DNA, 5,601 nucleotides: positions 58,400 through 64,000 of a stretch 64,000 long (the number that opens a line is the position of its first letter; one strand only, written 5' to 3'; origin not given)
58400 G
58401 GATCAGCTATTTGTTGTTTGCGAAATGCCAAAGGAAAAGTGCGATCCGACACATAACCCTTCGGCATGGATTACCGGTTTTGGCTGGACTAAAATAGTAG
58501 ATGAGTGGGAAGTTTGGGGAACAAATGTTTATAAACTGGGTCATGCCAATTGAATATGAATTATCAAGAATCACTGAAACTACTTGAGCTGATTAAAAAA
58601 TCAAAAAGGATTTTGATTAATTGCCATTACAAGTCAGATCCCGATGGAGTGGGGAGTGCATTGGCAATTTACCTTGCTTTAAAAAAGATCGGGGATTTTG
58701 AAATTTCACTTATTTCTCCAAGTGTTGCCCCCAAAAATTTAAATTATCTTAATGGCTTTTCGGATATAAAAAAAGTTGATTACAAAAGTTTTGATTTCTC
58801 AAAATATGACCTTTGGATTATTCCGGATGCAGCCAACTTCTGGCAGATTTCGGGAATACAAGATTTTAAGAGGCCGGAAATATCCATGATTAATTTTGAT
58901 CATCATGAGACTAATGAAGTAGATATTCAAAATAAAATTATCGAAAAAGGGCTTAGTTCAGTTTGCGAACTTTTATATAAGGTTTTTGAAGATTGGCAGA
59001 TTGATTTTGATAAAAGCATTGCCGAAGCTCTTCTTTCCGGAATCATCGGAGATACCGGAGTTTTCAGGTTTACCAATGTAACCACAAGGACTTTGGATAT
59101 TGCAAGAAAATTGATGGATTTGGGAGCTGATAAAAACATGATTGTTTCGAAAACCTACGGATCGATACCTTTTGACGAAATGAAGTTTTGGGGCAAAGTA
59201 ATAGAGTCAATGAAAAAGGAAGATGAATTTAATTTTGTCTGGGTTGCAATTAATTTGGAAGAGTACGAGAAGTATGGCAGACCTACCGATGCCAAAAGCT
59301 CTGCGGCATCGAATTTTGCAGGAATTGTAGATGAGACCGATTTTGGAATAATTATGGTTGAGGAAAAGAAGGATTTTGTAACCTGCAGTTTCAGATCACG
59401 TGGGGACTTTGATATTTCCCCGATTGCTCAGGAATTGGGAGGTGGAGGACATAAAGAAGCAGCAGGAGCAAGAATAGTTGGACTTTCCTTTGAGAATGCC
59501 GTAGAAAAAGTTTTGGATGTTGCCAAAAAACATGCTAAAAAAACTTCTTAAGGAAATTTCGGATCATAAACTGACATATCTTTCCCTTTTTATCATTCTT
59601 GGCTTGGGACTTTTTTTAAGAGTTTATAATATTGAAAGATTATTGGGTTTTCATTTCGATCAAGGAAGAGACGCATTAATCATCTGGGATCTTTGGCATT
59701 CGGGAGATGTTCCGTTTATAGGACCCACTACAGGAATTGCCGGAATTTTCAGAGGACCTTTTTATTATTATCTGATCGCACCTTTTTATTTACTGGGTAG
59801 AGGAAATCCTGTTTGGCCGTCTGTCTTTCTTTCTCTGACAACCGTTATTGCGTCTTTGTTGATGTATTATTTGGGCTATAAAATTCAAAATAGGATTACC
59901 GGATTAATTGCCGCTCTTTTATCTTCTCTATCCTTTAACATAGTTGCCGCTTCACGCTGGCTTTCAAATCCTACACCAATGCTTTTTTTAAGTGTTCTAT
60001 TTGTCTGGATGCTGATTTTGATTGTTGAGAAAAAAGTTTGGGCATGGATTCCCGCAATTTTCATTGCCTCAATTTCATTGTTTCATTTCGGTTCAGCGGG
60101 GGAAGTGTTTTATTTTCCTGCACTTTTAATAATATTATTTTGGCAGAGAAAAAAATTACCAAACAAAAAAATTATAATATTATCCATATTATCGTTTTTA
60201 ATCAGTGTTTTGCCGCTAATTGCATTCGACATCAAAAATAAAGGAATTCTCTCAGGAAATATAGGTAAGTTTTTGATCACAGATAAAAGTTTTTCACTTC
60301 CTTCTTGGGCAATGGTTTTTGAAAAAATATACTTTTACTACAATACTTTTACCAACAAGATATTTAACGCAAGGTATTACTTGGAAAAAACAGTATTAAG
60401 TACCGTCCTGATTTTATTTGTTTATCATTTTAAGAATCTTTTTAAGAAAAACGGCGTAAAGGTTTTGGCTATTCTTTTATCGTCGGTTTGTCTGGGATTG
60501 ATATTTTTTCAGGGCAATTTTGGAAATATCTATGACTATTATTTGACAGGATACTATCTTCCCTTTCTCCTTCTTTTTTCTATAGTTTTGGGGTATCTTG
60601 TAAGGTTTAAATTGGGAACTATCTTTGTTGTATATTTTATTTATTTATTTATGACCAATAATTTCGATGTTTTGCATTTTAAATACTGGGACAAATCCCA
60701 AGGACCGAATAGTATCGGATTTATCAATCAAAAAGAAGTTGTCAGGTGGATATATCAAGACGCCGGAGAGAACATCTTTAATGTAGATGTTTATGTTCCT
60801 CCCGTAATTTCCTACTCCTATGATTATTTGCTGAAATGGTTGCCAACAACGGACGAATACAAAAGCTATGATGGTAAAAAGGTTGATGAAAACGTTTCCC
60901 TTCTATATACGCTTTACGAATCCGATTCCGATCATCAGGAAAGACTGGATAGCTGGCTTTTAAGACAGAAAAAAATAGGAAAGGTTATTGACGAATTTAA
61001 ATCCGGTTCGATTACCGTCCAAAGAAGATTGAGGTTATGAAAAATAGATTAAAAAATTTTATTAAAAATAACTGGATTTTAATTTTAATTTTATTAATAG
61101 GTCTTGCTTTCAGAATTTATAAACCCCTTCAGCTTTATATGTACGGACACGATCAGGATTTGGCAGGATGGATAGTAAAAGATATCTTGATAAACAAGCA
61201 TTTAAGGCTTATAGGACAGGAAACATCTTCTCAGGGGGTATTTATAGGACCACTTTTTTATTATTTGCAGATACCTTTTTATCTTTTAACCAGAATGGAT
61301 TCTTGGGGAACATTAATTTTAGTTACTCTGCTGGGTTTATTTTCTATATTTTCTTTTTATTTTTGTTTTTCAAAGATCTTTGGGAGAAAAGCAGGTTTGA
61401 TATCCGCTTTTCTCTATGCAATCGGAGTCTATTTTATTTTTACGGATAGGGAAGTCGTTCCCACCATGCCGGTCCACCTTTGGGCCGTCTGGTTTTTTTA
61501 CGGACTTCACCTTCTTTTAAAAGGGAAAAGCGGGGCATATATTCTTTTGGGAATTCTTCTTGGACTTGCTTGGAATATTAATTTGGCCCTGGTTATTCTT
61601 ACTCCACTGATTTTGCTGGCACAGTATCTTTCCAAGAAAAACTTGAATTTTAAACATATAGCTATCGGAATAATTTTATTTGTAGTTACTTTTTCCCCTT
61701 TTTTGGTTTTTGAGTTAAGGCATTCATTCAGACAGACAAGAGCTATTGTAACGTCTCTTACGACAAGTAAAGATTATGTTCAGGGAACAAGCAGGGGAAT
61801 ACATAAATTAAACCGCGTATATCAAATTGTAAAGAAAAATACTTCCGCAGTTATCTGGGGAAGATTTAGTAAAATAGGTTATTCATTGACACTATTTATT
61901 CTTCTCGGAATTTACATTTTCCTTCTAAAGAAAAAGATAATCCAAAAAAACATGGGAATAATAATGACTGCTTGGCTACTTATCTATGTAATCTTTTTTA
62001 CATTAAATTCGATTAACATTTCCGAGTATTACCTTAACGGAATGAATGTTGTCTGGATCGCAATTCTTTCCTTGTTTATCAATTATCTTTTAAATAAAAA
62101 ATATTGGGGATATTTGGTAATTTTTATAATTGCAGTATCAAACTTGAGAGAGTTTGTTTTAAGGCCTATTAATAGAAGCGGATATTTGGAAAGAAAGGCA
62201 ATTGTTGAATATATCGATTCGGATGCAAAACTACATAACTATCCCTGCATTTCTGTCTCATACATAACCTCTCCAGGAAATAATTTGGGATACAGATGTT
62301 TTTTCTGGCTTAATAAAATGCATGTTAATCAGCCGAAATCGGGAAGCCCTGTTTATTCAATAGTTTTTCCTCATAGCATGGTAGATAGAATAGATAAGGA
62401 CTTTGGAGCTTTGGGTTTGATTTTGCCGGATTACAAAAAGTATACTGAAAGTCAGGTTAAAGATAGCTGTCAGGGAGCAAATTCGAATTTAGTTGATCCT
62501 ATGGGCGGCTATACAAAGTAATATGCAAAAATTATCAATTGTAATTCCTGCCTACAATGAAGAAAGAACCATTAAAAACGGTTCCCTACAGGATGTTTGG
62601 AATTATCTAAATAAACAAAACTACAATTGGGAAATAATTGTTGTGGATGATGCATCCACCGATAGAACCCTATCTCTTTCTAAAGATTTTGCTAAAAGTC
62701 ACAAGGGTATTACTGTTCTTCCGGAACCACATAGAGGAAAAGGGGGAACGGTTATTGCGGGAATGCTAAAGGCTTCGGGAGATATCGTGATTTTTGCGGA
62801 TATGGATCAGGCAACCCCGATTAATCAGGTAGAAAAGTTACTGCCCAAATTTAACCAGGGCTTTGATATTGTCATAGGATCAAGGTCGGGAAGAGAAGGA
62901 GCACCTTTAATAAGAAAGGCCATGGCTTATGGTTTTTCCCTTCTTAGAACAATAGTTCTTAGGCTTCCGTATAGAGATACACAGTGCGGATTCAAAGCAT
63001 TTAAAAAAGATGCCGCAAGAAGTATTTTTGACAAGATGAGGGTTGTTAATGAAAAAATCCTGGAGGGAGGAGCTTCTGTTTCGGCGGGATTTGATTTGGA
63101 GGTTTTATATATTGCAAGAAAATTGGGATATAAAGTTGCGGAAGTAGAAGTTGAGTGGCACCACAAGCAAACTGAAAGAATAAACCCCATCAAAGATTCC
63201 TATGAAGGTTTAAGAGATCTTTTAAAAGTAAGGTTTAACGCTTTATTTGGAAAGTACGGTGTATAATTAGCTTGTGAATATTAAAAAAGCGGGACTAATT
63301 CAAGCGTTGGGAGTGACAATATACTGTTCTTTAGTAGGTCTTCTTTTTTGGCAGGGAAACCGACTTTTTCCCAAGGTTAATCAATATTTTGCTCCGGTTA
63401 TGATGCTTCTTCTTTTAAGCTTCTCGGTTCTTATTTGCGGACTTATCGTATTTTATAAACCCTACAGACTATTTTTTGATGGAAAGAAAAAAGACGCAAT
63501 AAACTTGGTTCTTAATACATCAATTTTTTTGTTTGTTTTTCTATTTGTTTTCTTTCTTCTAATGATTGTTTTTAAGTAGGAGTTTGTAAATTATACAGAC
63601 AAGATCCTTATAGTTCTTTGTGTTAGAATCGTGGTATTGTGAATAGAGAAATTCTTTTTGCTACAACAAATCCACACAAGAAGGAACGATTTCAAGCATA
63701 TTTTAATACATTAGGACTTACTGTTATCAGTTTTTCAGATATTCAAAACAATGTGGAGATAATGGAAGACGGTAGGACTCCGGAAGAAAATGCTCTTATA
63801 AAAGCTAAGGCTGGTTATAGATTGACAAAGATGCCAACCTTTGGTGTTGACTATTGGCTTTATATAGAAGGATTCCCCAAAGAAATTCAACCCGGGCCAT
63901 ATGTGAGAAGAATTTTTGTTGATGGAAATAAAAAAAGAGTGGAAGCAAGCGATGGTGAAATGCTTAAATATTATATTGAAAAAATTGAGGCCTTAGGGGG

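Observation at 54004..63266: Three tandem pairs of Dpm1-like GT2 synthase + ArnT/PMT-like GT-C transferase, with an embedded DHH phosphoesterase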

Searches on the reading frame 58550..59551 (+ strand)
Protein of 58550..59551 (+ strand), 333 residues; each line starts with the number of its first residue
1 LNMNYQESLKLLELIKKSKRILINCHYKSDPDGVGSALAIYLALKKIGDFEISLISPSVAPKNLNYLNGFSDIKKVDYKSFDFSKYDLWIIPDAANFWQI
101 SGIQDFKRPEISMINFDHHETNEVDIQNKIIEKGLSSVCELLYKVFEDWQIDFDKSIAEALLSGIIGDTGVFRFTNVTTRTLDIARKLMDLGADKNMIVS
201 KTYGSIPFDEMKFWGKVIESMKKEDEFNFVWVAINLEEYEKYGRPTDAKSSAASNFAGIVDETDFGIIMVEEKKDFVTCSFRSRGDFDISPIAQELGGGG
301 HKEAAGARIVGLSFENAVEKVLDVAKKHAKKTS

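Call 4: search_protein_families(library=pfam, proteins=[window:58550-59551:+], max_evalue=0.01)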
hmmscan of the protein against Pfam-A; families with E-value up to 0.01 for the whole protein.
window:58550-59551:+ (333 aa): 2 families
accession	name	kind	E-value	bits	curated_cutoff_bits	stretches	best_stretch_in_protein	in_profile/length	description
PF01368.27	DHH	-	3.9e-16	59.9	28.1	1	20-165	1-125/125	DHH family, N-terminal domain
PF02272.25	DHHA1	-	2e-09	38.3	25.9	1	249-327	18-98/102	DHHA1 domain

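Call 5: search_protein_families(library=ncbifam, proteins=[window:58550-59551:+], max_evalue=0.01)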
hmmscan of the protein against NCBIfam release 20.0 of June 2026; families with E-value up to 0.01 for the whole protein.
window:58550-59551:+ (333 aa): 14 families
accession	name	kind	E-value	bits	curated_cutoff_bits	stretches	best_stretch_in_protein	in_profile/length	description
NF053633.1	OlncasPapPhNrnA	equivalog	1.1e-26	93.6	350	1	10-328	8-314/317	bifunctional oligoribonuclease/PAP phosphatase NrnA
NF011110.0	PRK14538.1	equivalog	6.7e-15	54.3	707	1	113-323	472-676/838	putative bifunctional signaling protein/50S ribosomal protein L9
NF041569.1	A-tRNAntase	equivalog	5.7e-10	38.1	1440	1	79-313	58-289/880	A-adding tRNA nucleotidyltransferase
NF011443.0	PRK14869.1-5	equivalog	1.7e-08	33.4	335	1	116-191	332-409/546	putative manganese-dependent inorganic diphosphatase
NF003877.0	PRK05427.1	equivalog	8.9e-08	31.9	283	1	21-190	4-170/308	manganese-dependent inorganic pyrophosphatase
NF011440.0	PRK14869.1-2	equivalog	2.8e-06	26.3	746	1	116-189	326-401/541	putative manganese-dependent inorganic diphosphatase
NF011445.0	PRK14869.2-1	equivalog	3.6e-06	25.7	483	1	116-191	333-410/548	putative manganese-dependent inorganic diphosphatase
NF011449.0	PRK14869.2-5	equivalog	4.1e-05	22.8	411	1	116-191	233-310/451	putative manganese-dependent inorganic diphosphatase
NF011442.0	PRK14869.1-4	equivalog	7e-05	21.5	400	1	131-191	348-408/543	putative manganese-dependent inorganic diphosphatase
NF011441.0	PRK14869.1-3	equivalog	0.00027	19.7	753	1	103-191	319-408/548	putative manganese-dependent inorganic diphosphatase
NF053576.1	RecJ_archaeal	equivalog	0.00054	18.9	360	0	12-125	5-99/452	RecJ family nuclease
NF011444.0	PRK14869.1-6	equivalog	0.0021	16.7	1105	1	110-230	326-444/547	putative manganese-dependent inorganic diphosphatase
TIGR00644.1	recJ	equivalog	0.003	15.9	396.9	0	11-124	47-149/546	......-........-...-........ exonuclease RecJ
NF011447.0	PRK14869.2-3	equivalog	0.0045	15.6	522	1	116-189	329-404/540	putative manganese-dependent inorganic diphosphatase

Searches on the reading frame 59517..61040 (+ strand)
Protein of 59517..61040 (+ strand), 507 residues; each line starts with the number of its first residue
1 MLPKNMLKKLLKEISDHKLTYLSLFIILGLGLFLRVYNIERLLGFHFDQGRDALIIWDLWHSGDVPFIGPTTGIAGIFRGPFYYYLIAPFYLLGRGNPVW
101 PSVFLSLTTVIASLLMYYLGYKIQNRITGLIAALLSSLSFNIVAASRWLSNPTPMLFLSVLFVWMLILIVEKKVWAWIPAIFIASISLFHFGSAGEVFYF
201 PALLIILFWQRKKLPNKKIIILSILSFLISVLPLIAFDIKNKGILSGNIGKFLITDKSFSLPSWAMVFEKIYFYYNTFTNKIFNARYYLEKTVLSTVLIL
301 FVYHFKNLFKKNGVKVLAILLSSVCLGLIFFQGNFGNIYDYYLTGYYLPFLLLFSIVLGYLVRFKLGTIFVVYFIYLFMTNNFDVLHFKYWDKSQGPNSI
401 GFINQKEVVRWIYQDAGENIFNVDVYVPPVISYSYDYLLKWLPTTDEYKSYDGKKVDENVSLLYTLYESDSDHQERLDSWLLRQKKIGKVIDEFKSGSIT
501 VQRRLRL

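Call 4: search_protein_families(library=pfam, proteins=[window:59517-61040:+], max_evalue=0.01)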
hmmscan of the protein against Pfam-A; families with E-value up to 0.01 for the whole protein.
window:59517-61040:+ (507 aa): 1 family
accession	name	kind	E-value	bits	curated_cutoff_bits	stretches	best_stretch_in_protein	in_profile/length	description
PF13231.12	PMT_2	-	1.9e-07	31.9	26.1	1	80-235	3-158/160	Dolichyl-phosphate-mannose-protein mannosyltransferase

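Call 5: search_protein_families(library=ncbifam, proteins=[window:59517-61040:+], max_evalue=0.01)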
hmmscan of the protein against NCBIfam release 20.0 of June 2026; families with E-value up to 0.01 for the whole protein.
window:59517-61040:+ (507 aa): 0 families

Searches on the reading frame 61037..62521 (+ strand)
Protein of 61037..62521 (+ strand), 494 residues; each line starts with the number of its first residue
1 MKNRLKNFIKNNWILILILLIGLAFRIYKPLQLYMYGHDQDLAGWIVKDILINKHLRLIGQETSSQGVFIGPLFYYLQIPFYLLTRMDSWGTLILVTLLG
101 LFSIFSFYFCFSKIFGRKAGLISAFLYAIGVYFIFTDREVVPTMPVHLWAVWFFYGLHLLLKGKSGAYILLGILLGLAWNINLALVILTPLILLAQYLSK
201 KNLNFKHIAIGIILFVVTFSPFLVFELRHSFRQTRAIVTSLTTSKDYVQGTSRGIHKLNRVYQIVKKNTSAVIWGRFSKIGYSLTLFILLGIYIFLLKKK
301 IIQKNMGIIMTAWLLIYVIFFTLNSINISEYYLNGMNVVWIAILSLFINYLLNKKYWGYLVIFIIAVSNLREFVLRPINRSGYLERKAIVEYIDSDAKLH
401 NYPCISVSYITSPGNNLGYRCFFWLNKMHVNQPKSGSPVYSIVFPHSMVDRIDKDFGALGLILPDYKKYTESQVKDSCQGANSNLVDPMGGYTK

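Call 4: search_protein_families(library=pfam, proteins=[window:61037-62521:+], max_evalue=0.01)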
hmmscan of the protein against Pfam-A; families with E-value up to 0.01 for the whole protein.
window:61037-62521:+ (494 aa): 1 family
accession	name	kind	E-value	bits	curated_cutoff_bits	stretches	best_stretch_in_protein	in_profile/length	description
PF13231.12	PMT_2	-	1.2e-09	39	26.1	1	72-224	4-159/160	Dolichyl-phosphate-mannose-protein mannosyltransferase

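Call 5: search_protein_families(library=ncbifam, proteins=[window:61037-62521:+], max_evalue=0.01)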
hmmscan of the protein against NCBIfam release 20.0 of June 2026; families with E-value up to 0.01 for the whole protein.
window:61037-62521:+ (494 aa): 0 families

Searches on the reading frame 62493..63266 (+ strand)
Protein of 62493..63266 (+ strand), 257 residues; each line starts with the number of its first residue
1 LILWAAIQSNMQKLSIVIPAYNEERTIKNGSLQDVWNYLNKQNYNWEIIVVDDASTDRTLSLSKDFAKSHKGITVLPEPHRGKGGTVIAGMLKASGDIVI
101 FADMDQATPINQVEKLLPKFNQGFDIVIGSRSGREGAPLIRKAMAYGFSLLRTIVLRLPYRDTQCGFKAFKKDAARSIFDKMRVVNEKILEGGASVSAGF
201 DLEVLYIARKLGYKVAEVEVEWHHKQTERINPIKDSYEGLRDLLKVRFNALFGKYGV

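Call 4: search_protein_families(library=pfam, proteins=[window:62493-63266:+], max_evalue=0.01)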
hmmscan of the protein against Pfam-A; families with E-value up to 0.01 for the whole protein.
window:62493-63266:+ (257 aa): 3 families
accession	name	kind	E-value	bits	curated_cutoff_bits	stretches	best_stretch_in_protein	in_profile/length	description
PF00535.33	Glycos_transf_2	-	2.9e-29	102.6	23.3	1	15-179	1-168/168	Glycosyl transferase family 2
PF10111.15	Glyco_tranf_2_2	-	3.4e-06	27.2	27.3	1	15-117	1-103/276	Glycosyltransferase like family 2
PF13641.12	Glyco_tranf_2_3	-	0.0012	19.3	27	1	14-128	3-120/230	Glycosyltransferase like family 2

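Call 5: search_protein_families(library=ncbifam, proteins=[window:62493-63266:+], max_evalue=0.01)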
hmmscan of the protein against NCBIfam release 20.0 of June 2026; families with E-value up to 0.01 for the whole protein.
window:62493-63266:+ (257 aa): 21 families
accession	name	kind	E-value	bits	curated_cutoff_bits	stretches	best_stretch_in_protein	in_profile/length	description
NF047588.1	GlcsyltransPgfSStrep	equivalog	3.8e-23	82.2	500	1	13-179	2-168/308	glycosyltransferase PgfS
NF041391.1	DPhHxTase_Halo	equivalog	9e-18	64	375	1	20-246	3-208/213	dolichyl-phosphate hexose transferase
NF007986.1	PRK10714.1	equivalog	2.3e-17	63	529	1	9-172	3-166/316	undecaprenyl-phosphate 4-deoxy-4-formamido-L-arabinose transferase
NF010496.0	PRK13915.1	equivalog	5.6e-15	55.2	262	1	10-110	29-131/307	glucosyl-3-phosphoglycerate synthase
TIGR04182.1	glyco_TIGR04182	equivalog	1.8e-14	53.8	325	1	14-243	2-214/293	S-layer glycoprotein N-glycosyltransferase AglJ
NF007482.0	PRK10073.1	equivalog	7.4e-14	51.5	423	1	8-117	2-107/334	glycosyltransferase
TIGR03937.1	PgaC_IcaA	equivalog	1.3e-11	44.1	422.3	1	9-121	42-151/407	poly-beta-1,6-N-acetyl-D-glucosamine synthase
NF038302.1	EPS_HpsE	equivalog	1.4e-11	43.9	300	1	13-113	2-104/307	hormogonium polysaccharide biosynthesis glycosyltransferase HpsE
TIGR04283.1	glyco_like_mftF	equivalog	2.2e-11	43.8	182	1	14-117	1-94/221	TIGR04283 family arsenosugar biosynthesis glycosyltransferase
NF050050.1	ProtGlycPglI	equivalog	1.6e-10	40.8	500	1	11-130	1-118/306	GalNAc(5)-diNAcBac-PP-undecaprenol beta-1,3-glucosyltransferase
NF041875.1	EPS_EpsD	equivalog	4.6e-10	39.4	370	1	14-124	1-108/325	exopolysaccharide biosynthesis glycosyltransferase EpsD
NF047683.1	TeichurnBiosyTuaG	equivalog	6.2e-10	39.1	400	1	10-117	4-108/252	teichuronic acid biosynthesis protein TuaG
NF053739.1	GlytfEpsEBac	equivalog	1.3e-08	34.1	450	1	13-116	2-103/265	glycosyltransferase EpsE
TIGR03965.1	mycofact_glyco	equivalog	1.9e-08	33.6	280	1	7-122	70-181/467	mycofactocin biosynthesis glycosyltransferase MftF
NF058614.1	PPMAGASynPpgS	equivalog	8.1e-08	31.9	370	1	16-178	4-165/226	polyprenyl-phospho-N-acetylgalactosaminyl synthase PpgS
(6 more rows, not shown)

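Call 14: search_solved_structures(query=window:62493-63266:+, max_evalue=0.001)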
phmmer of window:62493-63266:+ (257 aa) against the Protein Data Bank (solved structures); distinct sequences matched with E-value up to 0.001: 28.
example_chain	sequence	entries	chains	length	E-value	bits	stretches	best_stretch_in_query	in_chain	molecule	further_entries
5mlz_A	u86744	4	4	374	2.6e-17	66.3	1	11-178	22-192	Dolichol monophosphate mannose synthase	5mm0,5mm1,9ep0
9bhc_C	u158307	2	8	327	2.8e-15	59.6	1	11-172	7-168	Undecaprenyl-phosphate 4-deoxy-4-formamido-L-arabinose transferase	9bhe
8vxh_A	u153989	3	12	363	3.5e-15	59.3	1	11-172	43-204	Undecaprenyl-phosphate 4-deoxy-4-formamido-L-arabinose transferase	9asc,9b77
5ekp_C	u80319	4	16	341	2.2e-13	53.4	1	8-148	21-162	Uncharacterized glycosyltransferase sll0501 | Glycosyltransferase sll0501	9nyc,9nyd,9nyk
5eke_A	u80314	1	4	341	2.2e-13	53.4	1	8-148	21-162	Uncharacterized glycosyltransferase sll0501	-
9nye_A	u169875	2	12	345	2.2e-13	53.4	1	8-148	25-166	Glycosyltransferase sll0501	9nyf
9hwj_A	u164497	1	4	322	2.6e-12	49.9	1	11-171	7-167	Undecaprenyl-phosphate 4-deoxy-4-formamido-L-arabinose transferase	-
5hea_A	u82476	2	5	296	6.3e-09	38.8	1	10-117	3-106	Putative glycosyltransferase (GalT1)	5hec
9omj_A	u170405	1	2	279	7.6e-08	35.3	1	14-129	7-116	Glycosyltransferase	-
9omh_A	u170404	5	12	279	7.7e-08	35.3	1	14-129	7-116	Glycosyltransferase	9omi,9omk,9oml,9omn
9omm_A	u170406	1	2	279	7.7e-08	35.3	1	14-129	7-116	Glycosyltransferase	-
6yv7_B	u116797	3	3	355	3e-07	33.3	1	13-111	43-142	Glycosyl transferase, family 2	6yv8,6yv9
6yv7_A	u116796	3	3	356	3e-07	33.3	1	13-111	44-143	Glycosyl transferase, family 2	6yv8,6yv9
2z87_A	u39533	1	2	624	1.4e-06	31.1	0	11-126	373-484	Chondroitin synthase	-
2z86_A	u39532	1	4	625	1.4e-06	31.1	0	11-126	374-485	Chondroitin synthase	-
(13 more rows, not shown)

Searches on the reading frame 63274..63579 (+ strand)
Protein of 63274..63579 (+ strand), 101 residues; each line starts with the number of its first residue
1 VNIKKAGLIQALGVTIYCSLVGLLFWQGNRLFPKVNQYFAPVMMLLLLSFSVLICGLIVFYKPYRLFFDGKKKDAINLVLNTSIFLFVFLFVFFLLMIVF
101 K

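Call 4: search_protein_families(library=pfam, proteins=[window:63274-63579:+], max_evalue=0.01)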
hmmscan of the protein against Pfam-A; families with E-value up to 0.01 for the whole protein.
window:63274-63579:+ (101 aa): 0 families

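Call 5: search_protein_families(library=ncbifam, proteins=[window:63274-63579:+], max_evalue=0.01)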
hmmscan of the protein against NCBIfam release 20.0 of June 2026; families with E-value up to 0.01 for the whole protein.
window:63274-63579:+ (101 aa): 0 families

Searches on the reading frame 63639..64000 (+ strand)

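Call 54: search_protein_families(library=ncbifam, proteins=[window:63639-64000:+], max_evalue=0.00001)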
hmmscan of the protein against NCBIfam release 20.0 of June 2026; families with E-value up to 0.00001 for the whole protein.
window:63639-64000:+ (120 aa): 6 families
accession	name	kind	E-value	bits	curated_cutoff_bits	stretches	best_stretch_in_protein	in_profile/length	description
NF011399.0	PRK14824.1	subfamily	2.2e-12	46.8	267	1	3-100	3-98/206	putative deoxyribonucleotide triphosphate pyrophosphatase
NF011397.0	PRK14822.1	equivalog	1.3e-11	44.2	234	1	3-89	2-86/201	XTP/dITP diphosphatase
TIGR00042.1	TIGR00042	equivalog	5e-10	39.1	145.35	1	4-95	1-87/184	RdgB/HAM1 family non-canonical purine NTP pyrophosphatase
NF011398.0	PRK14823.1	equivalog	7.4e-08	32.4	272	1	4-93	2-88/191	non-canonical purine NTP diphosphatase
NF002698.0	PRK02491.1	equivalog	5.1e-07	29.1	301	1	4-63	129-188/328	nucleoside-triphosphate diphosphatase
NF011400.0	PRK14825.1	equivalog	1.5e-06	28.1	246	1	5-92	4-87/199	putative deoxyribonucleotide triphosphate pyrophosphatase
